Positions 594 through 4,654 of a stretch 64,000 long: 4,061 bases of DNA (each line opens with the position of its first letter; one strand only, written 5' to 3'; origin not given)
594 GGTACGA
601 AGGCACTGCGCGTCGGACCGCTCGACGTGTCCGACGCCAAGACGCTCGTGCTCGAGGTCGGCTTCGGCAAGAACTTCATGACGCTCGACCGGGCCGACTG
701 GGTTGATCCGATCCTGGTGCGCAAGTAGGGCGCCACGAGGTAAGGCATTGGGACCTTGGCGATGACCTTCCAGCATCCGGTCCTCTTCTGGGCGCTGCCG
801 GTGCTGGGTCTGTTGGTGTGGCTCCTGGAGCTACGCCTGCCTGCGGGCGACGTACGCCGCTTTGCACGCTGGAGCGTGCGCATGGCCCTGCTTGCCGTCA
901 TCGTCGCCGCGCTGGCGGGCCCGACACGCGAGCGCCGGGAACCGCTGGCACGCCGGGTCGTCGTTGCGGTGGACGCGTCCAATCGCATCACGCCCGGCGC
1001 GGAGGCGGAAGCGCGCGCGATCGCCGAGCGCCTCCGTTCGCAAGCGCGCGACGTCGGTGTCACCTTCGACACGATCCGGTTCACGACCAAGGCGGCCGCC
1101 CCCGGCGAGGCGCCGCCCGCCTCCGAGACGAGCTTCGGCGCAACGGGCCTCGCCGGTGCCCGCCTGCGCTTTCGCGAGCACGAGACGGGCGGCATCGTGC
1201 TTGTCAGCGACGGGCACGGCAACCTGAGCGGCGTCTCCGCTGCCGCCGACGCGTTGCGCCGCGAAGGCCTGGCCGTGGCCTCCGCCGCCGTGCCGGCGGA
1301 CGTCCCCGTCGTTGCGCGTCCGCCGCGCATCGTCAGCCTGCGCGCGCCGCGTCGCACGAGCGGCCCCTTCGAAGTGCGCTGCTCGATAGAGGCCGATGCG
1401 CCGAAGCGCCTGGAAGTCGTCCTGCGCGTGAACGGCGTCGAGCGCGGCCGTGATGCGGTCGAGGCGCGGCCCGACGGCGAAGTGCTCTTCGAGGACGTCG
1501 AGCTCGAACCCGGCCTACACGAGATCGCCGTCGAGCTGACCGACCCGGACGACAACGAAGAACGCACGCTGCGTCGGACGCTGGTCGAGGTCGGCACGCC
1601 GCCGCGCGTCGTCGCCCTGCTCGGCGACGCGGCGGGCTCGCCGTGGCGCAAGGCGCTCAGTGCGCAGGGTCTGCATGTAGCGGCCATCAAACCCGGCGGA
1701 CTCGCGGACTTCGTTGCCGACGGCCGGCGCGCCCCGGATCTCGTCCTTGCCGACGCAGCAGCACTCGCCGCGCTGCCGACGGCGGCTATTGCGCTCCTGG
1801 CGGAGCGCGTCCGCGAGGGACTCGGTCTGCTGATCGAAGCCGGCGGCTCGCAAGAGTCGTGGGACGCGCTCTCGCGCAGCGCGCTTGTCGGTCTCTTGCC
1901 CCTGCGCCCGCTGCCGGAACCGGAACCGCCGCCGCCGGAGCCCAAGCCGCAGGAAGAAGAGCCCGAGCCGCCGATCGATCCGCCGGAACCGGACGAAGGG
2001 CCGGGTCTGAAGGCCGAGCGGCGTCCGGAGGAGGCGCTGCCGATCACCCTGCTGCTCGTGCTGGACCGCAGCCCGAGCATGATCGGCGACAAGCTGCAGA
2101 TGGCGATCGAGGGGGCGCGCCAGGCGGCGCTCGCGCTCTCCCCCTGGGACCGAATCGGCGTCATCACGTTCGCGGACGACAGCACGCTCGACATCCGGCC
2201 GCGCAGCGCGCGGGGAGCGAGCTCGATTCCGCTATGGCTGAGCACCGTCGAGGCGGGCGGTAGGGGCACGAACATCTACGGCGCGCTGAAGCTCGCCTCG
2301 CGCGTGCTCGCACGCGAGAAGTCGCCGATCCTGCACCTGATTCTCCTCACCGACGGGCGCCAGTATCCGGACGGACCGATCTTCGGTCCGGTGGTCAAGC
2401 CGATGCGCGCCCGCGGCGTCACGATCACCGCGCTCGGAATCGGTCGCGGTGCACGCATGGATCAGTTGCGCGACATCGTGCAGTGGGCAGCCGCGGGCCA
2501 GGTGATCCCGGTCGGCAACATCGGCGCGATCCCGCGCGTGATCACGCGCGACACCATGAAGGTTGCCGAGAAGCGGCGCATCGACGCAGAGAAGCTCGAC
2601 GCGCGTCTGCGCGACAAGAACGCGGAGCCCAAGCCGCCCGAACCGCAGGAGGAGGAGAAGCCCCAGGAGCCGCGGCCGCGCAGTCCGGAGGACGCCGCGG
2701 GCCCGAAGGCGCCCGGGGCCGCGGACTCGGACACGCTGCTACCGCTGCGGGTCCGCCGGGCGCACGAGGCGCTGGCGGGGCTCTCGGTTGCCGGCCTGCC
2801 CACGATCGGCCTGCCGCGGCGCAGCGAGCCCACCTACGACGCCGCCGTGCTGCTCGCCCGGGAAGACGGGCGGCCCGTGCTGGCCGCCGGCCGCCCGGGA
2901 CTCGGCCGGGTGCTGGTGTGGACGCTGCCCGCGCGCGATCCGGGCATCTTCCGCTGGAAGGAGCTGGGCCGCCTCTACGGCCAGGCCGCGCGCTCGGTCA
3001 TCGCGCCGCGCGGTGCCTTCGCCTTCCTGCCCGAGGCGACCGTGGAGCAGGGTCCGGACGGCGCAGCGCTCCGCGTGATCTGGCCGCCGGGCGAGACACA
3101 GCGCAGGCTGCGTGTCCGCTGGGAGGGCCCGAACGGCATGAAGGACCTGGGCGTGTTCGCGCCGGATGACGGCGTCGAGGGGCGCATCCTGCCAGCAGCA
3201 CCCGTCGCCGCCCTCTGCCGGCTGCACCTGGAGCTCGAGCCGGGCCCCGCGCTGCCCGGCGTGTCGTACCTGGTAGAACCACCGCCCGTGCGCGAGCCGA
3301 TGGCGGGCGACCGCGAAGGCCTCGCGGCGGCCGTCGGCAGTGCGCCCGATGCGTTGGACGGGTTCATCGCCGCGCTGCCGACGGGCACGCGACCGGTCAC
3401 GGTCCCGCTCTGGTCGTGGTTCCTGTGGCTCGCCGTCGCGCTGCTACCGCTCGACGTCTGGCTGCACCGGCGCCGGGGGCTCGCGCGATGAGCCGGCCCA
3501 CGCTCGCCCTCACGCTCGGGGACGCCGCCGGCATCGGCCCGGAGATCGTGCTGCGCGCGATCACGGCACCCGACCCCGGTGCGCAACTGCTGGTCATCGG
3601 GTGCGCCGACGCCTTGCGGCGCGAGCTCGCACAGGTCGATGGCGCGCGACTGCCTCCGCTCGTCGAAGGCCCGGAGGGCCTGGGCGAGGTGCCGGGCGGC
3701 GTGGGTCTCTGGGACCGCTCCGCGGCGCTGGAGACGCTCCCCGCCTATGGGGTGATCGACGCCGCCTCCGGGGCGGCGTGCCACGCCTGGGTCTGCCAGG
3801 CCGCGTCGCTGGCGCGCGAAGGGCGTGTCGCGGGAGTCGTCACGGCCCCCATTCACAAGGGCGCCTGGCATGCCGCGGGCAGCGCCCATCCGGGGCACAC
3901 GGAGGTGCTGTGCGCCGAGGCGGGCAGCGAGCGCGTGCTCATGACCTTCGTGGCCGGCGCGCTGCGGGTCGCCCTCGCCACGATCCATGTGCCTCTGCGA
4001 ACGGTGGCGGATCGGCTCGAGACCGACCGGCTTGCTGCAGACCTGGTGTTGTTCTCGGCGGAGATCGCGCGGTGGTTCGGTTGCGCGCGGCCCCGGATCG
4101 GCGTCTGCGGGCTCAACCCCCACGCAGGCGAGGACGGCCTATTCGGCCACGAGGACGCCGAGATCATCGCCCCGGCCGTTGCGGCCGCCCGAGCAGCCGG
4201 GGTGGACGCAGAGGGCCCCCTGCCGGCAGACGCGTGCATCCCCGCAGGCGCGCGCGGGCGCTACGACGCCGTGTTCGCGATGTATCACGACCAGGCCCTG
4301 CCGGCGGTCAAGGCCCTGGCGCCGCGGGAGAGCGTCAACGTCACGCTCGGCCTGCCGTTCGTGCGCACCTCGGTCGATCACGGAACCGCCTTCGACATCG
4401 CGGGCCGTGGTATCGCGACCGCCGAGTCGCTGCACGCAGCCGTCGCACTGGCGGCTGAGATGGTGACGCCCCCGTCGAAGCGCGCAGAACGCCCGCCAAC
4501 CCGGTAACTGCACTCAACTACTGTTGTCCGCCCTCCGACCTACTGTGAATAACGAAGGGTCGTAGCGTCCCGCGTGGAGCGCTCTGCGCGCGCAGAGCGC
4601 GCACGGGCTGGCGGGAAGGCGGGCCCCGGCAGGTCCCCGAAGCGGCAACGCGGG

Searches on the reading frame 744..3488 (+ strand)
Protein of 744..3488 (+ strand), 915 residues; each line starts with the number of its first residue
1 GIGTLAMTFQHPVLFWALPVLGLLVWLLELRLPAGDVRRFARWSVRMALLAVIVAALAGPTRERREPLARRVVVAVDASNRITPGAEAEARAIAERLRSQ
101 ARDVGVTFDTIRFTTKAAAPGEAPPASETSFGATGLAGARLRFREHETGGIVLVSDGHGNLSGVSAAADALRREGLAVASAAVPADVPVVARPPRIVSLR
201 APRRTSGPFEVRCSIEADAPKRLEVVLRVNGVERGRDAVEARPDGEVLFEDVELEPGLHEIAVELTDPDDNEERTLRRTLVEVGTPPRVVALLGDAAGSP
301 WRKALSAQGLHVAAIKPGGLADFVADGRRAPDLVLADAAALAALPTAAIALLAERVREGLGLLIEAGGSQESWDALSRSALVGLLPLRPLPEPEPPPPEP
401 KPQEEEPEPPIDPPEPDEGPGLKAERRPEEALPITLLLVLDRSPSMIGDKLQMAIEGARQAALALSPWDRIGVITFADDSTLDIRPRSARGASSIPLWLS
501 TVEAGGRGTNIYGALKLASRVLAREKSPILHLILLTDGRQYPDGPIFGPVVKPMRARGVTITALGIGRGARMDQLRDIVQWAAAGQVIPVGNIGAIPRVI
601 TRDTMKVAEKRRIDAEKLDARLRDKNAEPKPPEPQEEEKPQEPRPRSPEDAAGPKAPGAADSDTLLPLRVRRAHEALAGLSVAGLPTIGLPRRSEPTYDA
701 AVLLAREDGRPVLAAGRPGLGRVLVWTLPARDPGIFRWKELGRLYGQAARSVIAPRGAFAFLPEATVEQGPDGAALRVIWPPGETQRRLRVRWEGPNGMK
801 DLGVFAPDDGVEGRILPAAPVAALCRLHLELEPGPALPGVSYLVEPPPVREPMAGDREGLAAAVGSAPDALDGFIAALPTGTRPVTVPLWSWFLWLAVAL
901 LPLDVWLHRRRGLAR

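Call 41: search_protein_families(library=pfam, proteins=[window:744-3488:+], max_evalue=0.0001)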
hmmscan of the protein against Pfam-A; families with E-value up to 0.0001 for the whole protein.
window:744-3488:+ (915 aa): 2 families
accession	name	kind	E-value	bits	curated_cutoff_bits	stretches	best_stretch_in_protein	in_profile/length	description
PF00092.34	VWA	-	1.2e-13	52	23.8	1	437-589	3-161/174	von Willebrand factor type A domain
PF13519.12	VWA_2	-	1e-11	45.8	27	1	436-538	1-106/107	von Willebrand factor type A domain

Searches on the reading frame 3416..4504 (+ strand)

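Call 69: search_protein_families(library=pfam, proteins=[window:3416-4504:+], max_evalue=0.0001)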
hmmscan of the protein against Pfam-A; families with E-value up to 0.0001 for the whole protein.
window:3416-4504:+ (363 aa): 1 family
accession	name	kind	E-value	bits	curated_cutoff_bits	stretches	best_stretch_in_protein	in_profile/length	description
PF04166.17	PdxA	-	2.1e-94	316.5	27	1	107-346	49-286/286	Pyridoxal phosphate biosynthetic protein PdxA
